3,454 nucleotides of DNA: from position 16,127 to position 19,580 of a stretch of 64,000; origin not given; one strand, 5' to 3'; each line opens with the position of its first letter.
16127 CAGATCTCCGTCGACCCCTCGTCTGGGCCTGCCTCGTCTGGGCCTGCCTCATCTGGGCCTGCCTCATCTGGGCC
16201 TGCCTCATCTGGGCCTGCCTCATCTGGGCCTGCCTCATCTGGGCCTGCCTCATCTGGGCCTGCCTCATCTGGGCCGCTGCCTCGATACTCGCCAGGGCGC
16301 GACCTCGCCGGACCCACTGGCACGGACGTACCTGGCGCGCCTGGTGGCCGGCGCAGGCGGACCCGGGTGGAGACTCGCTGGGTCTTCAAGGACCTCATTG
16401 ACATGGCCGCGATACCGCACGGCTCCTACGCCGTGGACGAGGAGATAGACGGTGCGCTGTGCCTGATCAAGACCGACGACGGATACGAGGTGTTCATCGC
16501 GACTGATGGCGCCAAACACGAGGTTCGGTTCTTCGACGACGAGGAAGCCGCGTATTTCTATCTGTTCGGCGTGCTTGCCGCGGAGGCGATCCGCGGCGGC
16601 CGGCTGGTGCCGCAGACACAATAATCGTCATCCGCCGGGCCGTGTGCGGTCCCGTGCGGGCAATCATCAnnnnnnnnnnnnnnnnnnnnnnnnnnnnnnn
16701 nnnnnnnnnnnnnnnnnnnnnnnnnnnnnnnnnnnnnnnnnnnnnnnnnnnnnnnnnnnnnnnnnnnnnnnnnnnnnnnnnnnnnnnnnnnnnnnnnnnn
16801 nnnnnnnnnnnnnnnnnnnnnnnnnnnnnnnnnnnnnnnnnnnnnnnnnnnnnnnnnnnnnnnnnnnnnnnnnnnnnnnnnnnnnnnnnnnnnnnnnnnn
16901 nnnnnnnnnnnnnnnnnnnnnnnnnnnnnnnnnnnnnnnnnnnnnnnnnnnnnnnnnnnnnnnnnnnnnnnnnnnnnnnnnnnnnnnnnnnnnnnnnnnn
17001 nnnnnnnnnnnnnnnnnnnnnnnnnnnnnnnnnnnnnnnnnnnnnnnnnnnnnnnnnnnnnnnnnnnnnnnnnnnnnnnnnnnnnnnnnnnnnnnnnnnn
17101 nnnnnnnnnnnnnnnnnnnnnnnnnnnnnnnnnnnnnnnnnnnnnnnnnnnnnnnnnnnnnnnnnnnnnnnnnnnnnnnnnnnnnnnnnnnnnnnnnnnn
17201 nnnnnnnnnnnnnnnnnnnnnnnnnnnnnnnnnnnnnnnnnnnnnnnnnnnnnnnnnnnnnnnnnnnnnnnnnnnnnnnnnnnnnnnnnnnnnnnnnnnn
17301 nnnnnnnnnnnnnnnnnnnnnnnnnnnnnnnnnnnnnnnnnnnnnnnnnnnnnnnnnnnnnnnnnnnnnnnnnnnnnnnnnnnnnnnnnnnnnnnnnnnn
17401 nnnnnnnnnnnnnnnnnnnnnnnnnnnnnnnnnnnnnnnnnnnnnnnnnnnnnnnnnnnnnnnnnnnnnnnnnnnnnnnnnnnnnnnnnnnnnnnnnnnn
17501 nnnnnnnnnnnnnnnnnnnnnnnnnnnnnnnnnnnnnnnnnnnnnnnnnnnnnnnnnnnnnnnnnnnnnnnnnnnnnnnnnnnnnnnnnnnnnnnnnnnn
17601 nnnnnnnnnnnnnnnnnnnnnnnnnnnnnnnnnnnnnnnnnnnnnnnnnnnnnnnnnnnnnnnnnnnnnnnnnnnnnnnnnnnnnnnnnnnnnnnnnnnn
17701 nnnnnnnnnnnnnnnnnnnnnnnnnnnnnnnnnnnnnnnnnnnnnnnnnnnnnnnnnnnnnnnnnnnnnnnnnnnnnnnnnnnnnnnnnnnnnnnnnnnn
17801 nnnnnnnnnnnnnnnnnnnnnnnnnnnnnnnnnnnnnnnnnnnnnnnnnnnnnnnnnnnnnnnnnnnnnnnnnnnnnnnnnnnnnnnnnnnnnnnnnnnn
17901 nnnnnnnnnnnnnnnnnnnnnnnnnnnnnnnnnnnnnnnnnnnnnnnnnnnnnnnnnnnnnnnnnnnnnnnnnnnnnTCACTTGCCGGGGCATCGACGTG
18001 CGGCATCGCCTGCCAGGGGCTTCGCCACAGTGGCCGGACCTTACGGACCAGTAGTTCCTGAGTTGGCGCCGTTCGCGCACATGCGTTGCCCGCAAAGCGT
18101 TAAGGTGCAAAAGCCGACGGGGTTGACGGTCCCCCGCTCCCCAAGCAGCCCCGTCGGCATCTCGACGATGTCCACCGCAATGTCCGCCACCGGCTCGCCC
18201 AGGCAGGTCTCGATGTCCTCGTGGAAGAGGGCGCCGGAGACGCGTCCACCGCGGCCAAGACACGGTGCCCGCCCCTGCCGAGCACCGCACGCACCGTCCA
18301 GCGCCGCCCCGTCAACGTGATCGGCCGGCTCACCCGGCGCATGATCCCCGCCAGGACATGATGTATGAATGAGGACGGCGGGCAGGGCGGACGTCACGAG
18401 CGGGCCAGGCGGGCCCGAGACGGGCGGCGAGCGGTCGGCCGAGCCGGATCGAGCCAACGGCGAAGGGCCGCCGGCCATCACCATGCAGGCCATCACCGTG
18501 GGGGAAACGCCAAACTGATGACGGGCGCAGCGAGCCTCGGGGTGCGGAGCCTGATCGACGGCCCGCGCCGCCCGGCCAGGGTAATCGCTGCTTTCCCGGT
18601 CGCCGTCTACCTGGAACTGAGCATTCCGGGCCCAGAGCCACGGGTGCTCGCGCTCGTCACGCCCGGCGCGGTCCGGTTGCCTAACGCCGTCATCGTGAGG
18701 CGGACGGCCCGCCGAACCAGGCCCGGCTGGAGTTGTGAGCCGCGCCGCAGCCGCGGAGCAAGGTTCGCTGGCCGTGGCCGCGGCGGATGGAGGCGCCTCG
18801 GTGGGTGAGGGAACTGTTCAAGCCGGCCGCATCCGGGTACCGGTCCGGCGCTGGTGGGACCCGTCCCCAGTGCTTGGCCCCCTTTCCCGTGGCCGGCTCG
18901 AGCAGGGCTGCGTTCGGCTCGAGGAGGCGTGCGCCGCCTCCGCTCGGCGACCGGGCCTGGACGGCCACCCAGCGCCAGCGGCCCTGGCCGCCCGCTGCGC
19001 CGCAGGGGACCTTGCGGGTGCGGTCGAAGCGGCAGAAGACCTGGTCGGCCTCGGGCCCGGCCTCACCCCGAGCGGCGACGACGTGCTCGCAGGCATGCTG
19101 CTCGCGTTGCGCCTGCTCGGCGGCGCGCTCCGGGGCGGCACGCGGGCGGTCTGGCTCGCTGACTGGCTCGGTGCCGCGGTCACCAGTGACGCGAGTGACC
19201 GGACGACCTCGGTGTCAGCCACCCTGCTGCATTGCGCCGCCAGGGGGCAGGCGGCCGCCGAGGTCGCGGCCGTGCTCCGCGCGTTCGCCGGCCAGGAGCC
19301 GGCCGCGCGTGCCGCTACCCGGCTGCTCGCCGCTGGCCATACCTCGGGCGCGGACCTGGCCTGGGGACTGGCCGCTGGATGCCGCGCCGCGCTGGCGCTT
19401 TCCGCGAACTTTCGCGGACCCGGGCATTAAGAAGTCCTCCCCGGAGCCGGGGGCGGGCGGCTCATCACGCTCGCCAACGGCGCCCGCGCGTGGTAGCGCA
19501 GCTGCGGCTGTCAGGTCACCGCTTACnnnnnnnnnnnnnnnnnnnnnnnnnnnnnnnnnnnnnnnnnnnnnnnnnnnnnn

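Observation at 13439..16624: Two-gene locus: a 161-aa protein followed 3 nt later by an 898-aa protein made of globular ends flanking five different pentapeptide-repeat arrays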

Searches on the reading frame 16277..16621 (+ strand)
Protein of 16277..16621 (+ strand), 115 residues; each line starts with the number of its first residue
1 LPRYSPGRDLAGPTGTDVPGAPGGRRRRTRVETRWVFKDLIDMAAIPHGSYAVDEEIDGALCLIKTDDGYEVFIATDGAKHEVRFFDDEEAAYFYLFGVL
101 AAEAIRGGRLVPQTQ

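Call 9: find_homologous_proteins(query=window:16277-16621:+)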
Query seq(115 aa) (115 aa): 332 proteins with E <= 0.001 among 351 candidates; the best 120 are listed.
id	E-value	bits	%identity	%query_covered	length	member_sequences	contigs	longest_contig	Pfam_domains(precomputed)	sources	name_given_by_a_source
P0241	2.2e-48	181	99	74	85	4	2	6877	-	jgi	jgi:hypothetical protein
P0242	1.3e-43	166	92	72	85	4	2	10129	-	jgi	-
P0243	5.8e-43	163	90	72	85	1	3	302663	-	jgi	jgi:hypothetical protein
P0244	1.4e-42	162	90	72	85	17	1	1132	-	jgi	-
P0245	1.6e-42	162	91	74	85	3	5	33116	-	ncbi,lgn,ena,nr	ncbi:MAG TPA: hypothetical protein VLW50_10435 [Streptosporangiaceae bacterium]|nr:hypothetical prot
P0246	2.4e-40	155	88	73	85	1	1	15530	-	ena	-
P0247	1.9e-39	152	87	69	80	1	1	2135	-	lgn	-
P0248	6.7e-35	137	89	63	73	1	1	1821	-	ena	-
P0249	7.7e-35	137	73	70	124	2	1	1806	-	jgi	jgi:hypothetical protein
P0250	3.6e-34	135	91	61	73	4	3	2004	-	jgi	jgi:hypothetical protein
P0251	7.0e-34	134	69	70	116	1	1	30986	-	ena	-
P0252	9.8e-34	134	60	90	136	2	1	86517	-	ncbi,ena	-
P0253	1.2e-33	133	61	95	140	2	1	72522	-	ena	-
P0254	3.9e-33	132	59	90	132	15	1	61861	-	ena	-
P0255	4.1e-33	132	59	95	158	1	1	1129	-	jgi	jgi:hypothetical protein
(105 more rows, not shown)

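Call 72: search_protein_families(library=ncbifam, proteins=[window:16340-16621:+], max_evalue=0.1)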
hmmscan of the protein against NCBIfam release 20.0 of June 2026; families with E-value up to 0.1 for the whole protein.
window:16340-16621:+ (94 aa): 0 families

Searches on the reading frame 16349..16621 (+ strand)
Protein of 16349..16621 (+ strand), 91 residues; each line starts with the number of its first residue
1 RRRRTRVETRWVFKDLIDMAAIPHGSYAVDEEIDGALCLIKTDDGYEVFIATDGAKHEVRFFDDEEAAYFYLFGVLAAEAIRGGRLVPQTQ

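Call 17: search_protein_families(library=padloc, proteins=[window:16367-16621:+], max_evalue=1)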
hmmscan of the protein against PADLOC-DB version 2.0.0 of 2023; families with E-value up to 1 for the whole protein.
window:16367-16621:+ (85 aa): 0 families

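Call 18: search_protein_families(library=phrogs, proteins=[window:16367-16621:+], max_evalue=1)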
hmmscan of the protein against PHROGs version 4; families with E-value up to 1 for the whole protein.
window:16367-16621:+ (85 aa): 4 families
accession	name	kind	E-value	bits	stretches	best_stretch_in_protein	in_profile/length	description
phrog_30838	-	unknown function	0.079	12.5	1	22-62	149-189/449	-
phrog_31547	-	unknown function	0.22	12.9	1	40-71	58-89/108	-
phrog_25866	-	unknown function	0.25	12.8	1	45-72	26-54/71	-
phrog_6273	-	unknown function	0.46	11.6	1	13-66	50-105/118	-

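Call 29: search_solved_structures(query=A4, max_evalue=10)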
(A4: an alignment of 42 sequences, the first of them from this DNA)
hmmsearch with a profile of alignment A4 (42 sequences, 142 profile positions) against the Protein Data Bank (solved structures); distinct sequences matched with E-value up to 10: 2.
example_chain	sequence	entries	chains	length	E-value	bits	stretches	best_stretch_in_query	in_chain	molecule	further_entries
6uuk_A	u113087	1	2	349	0.017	18.3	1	48-117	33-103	Muramoyltetrapeptide carboxypeptidase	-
4rsj_A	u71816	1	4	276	0.66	13.1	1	17-84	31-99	Chromosome partition protein Smc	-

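Call 66: search_protein_families(library=pfam, alignment_id=A4, max_evalue=5)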
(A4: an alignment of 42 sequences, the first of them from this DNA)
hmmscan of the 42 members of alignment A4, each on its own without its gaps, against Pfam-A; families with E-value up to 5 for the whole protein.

A. member 1, seq(91 aa): 0 families

B. families by the number of members that match (of 42 scanned): 2 families
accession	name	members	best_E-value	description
PF17996.7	CE2_N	26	0.012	Carbohydrate esterase 2 N-terminal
PF06228.19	ChuX_HutX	1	0.11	Haem utilisation ChuX/HutX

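Call 92: search_dna_similar(query=window:16349-16621:+, collection=plasmids, mode=protein, max_evalue=1, max_rows=15)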
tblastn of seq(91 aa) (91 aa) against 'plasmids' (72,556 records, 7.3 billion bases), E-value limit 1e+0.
Records with a match: 3; places in all: 3; records where one place covers at least 80% of the query: 0.
Best place of each record, by identity: <60% 3.
By first word of the organism name: Nonomuraea 1; Butyrivibrio 1; Aulosira 1.
By predicted mobility (MOB-suite, as given by PLSDB): non-mobilizable 2; conjugative 1.
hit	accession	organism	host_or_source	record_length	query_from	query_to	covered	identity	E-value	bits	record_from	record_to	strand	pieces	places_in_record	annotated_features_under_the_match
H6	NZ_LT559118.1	Nonomuraea gerenzanensis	-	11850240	16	84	76%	31.9%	9e-2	37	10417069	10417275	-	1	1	none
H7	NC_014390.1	Butyrivibrio proteoclasticus B316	-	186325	15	76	68%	34.9%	9e-1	35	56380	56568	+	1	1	hypothetical protein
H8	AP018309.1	Aulosira laxa NIES-50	-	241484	15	73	65%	32.3%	3e-1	36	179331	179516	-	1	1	hypothetical protein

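Call 94: get_annotated_region(hit=H6, flank=3500)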
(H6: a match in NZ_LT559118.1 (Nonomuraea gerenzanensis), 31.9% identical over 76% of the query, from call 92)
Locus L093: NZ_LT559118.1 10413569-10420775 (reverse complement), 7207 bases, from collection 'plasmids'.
description: Nonomuraea gerenzanensis isolate nono1 plasmid I, complete sequence
organism: Nonomuraea gerenzanensis (NCBI taxid 93944)
taxonomy: Bacteria; Actinomycetota; Actinomycetes; Streptosporangiales; Streptosporangiaceae; Nonomuraea; Nonomuraea gerenzanensis
host: -; source: -; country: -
typing (MOB-suite, as given by PLSDB): non-mobilizable
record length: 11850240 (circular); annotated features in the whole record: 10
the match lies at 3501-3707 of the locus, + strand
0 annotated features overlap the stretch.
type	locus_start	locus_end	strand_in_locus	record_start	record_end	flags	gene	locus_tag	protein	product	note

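Call 97: search_protein_families(library=pfam, proteins=[L093:4-3471:+, L093:3381-3698:+], max_evalue=0.01)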
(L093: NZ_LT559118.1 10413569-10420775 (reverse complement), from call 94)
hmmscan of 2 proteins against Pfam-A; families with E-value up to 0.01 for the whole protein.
L093:4-3471:+ (1156 aa): 6 families
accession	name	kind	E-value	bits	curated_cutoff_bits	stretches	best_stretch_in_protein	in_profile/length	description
PF05593.20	RHS_repeat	-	5.9e-84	275.6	22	11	426-462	2-38/38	RHS Repeat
PF14021.12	TNT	-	5.3e-23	81.7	27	1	1066-1153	2-86/88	Tuberculosis necrotizing toxin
PF20148.4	DUF6531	-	1.2e-21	77.2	24.1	1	35-106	2-74/74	Domain of unknown function (DUF6531)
PF25023.1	TEN_YD-shell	-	4.4e-07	28.8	50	0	165-251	52-138/909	Teneurin YD-shell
PF03527.20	RHS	-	0.00078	19.7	27.9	1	942-968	6-32/38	RHS protein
PF05596.16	Taeniidae_ag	-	0.0041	17.3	31.9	0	24-37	6-19/55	Taeniidae antigen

L093:3381-3698:+ (106 aa): 0 families

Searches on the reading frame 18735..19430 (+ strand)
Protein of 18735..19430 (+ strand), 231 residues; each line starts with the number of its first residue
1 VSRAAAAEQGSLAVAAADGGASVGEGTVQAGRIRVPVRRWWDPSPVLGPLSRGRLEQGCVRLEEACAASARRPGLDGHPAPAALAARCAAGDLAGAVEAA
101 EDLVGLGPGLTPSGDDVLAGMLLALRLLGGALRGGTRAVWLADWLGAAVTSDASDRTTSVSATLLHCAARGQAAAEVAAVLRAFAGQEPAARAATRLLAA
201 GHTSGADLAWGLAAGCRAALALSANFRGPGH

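Call 48: search_protein_families(library=pfam, proteins=[window:18735-19430:+], max_evalue=0.001)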
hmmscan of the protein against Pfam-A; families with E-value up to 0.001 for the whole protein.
window:18735-19430:+ (231 aa): 1 family
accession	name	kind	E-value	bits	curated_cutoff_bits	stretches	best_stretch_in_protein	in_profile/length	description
PF11392.14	AllH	-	1.8e-27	96.6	25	1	103-215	1-108/109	Oxamate carbamoyltransferase subunit AllH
